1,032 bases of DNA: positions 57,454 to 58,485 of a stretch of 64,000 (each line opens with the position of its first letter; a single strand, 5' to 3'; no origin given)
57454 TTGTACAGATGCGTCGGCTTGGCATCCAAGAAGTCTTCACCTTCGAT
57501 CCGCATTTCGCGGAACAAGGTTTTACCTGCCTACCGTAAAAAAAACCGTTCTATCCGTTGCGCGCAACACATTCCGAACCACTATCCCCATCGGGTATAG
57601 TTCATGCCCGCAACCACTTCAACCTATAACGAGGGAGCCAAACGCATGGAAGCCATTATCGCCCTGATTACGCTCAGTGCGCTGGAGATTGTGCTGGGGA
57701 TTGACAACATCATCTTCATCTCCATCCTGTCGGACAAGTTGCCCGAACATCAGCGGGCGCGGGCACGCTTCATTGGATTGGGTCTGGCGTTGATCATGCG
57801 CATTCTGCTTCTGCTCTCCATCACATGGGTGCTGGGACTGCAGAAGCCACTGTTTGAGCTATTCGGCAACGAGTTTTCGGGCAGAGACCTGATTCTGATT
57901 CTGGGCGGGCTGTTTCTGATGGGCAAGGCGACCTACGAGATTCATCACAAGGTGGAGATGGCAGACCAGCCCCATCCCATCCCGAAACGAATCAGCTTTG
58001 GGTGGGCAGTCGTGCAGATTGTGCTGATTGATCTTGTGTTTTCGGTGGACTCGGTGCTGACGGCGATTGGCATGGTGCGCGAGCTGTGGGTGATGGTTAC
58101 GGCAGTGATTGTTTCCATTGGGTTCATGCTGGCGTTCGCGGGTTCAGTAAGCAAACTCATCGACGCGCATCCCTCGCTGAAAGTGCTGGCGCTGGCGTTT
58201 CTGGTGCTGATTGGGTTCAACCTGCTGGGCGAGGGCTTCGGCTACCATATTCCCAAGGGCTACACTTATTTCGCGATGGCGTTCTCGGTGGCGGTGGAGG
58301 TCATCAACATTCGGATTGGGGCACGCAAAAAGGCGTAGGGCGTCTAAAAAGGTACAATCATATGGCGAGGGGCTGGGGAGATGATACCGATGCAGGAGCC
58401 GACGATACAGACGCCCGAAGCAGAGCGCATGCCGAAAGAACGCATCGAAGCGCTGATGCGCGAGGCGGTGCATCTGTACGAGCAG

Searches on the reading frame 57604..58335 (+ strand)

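Call 66: search_protein_families(library=pfam, proteins=[window:57604-58335:+], max_evalue=0.001)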
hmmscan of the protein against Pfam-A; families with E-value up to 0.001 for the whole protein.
window:57604-58335:+ (244 aa): 1 family
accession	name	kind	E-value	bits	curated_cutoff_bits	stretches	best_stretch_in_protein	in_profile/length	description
PF03741.22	TerC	-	1.1e-46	159.2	27.8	1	23-208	2-175/178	Integral membrane protein TerC family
